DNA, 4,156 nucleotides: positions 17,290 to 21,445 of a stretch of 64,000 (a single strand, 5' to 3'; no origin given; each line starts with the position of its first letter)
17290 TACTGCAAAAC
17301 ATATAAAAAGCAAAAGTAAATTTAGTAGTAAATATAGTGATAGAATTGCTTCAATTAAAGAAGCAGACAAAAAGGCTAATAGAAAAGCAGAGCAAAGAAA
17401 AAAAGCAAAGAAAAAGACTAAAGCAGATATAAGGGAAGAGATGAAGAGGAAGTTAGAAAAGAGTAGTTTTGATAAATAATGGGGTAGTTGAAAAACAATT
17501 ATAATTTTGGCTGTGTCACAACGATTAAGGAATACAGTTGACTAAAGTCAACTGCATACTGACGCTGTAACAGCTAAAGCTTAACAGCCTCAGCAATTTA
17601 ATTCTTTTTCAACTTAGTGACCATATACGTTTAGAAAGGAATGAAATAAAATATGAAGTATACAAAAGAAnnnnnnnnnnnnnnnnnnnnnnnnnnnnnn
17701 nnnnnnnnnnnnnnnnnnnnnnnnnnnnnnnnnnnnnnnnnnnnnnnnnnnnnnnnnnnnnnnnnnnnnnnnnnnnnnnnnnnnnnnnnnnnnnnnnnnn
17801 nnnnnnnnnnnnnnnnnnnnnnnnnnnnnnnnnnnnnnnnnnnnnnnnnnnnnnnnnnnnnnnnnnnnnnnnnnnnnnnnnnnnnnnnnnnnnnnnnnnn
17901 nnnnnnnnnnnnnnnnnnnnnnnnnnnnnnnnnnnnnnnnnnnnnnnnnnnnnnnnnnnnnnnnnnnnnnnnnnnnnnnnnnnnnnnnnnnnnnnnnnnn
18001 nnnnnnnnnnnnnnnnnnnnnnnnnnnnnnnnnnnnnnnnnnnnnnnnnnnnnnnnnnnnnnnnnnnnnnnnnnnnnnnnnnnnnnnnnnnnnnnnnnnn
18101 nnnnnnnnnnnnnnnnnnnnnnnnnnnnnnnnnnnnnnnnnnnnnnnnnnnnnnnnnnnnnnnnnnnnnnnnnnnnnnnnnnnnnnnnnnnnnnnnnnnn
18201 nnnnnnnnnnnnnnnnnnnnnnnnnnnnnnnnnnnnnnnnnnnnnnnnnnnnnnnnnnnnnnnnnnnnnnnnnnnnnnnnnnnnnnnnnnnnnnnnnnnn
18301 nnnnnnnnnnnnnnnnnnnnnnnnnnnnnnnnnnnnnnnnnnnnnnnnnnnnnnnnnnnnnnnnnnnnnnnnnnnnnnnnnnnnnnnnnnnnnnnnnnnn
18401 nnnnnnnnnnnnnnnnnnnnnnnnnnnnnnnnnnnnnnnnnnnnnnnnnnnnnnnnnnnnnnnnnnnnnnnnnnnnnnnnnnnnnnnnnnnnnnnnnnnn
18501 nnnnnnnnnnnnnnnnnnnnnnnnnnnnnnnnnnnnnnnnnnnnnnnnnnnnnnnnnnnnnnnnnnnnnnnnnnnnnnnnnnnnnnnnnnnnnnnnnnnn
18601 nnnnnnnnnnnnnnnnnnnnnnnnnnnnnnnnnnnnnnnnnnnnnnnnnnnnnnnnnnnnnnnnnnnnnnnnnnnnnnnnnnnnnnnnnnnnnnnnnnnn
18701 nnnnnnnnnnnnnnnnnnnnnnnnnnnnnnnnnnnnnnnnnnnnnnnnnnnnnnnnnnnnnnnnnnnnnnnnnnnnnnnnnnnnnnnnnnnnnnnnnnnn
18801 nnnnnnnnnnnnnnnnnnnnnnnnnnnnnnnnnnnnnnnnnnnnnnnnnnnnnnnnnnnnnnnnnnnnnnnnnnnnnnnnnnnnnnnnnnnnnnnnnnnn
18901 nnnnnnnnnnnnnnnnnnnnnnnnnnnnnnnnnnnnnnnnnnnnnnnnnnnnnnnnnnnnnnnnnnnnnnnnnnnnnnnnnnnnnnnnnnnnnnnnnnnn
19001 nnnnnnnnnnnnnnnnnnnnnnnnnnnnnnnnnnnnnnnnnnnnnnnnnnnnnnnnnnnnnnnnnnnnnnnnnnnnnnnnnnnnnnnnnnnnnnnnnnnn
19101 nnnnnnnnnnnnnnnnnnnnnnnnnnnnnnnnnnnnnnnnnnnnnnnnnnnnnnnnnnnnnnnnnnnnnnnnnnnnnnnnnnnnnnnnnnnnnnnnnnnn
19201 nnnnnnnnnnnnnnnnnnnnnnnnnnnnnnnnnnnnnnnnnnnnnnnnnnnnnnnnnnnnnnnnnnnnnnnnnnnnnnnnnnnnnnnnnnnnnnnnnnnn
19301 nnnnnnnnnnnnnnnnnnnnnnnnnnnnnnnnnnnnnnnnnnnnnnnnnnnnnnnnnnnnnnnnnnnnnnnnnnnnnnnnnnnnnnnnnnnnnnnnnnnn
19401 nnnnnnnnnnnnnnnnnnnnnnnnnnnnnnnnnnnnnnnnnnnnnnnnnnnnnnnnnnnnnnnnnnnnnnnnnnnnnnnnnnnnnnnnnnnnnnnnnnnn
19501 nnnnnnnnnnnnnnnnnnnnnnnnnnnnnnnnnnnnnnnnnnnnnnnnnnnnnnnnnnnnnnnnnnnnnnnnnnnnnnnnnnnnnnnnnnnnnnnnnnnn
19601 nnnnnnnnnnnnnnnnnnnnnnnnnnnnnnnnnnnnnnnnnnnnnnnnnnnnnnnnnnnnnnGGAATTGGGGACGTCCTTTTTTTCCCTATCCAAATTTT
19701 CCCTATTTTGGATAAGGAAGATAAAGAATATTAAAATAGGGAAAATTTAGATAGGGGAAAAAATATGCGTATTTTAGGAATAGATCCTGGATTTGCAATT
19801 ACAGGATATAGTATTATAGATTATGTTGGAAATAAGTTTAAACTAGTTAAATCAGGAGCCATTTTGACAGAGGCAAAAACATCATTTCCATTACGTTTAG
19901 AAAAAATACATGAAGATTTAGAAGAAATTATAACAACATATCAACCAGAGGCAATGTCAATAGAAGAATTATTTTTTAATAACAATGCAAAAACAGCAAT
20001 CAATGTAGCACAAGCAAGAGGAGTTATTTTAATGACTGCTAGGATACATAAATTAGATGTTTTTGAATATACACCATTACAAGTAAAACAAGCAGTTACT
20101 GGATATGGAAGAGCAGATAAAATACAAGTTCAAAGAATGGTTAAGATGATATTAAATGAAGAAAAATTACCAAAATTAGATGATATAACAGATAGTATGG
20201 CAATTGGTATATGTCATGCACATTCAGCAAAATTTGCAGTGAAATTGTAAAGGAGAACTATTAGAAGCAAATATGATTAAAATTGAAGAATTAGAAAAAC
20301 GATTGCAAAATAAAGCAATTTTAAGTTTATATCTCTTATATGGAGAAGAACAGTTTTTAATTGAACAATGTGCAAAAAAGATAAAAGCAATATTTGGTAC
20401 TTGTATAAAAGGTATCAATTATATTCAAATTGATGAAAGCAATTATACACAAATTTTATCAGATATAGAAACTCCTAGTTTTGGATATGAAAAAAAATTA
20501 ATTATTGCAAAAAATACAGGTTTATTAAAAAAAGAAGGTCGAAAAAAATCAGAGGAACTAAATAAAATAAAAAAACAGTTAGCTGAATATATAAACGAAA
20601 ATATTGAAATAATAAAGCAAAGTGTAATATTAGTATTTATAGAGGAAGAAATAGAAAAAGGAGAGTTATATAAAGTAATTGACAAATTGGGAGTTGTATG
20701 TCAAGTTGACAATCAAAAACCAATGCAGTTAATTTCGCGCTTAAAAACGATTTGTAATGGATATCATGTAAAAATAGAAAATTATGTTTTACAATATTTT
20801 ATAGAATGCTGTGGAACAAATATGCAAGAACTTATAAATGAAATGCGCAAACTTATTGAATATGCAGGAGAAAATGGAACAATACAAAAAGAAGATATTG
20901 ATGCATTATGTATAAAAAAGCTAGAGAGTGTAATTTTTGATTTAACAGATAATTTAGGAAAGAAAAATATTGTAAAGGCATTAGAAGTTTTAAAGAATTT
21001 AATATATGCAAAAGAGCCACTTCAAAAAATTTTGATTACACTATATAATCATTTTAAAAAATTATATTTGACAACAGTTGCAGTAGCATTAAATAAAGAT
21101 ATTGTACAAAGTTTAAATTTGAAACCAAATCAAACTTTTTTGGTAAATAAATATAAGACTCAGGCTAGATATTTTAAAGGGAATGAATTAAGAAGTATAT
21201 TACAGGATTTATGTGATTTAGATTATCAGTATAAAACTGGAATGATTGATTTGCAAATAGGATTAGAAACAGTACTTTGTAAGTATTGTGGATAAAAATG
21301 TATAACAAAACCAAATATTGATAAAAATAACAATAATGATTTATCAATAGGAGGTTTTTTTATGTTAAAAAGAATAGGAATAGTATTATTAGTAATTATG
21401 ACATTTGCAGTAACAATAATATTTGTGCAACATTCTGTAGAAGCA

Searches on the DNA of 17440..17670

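Call 41: search_rna_families(source=window, start=17440, end=17670, threshold=evalue, max_evalue=10)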
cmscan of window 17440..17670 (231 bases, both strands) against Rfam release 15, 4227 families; matches with E-value up to 10: 5.
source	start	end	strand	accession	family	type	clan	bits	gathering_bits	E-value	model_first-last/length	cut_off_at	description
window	17466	17611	+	RF02070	STnc300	Gene; sRNA;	-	21.5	80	0.86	1-159/159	no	Salmonella enterica sRNA STnc300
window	17440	17517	+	RF00351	snoR20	Gene; snRNA; snoRNA; CD-box;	-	19.8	43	2.1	1-90/90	no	Small nucleolar RNA R20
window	17606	17658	-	RF01348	CRISPR-DR38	Gene; CRISPR;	-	14.1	44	7.6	1-35/35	no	CRISPR RNA direct repeat element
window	17531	17558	-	RF00811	mir-84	Gene; miRNA;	-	12.7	60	3.4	1-75/75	no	mir-84 microRNA precursor family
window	17571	17606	-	RF01343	CRISPR-DR33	Gene; CRISPR;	-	12.4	39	9.7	1-37/37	no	CRISPR RNA direct repeat element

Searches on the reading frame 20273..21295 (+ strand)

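Call 77: search_protein_families(library=pfam, proteins=[window:20273-21295:+], max_evalue=0.001)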
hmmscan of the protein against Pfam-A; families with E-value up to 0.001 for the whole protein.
window:20273-21295:+ (340 aa): 2 families
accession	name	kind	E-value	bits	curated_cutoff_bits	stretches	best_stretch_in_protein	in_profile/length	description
PF21694.2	DNA_pol3_delta_C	-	1.7e-19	70.4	27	1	219-338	2-121/121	DNA polymerase III delta subunit, C-terminal domain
PF06144.19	DNA_pol3_delta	-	5.5e-13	49.4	21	1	20-141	1-119/124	DNA polymerase III, delta subunit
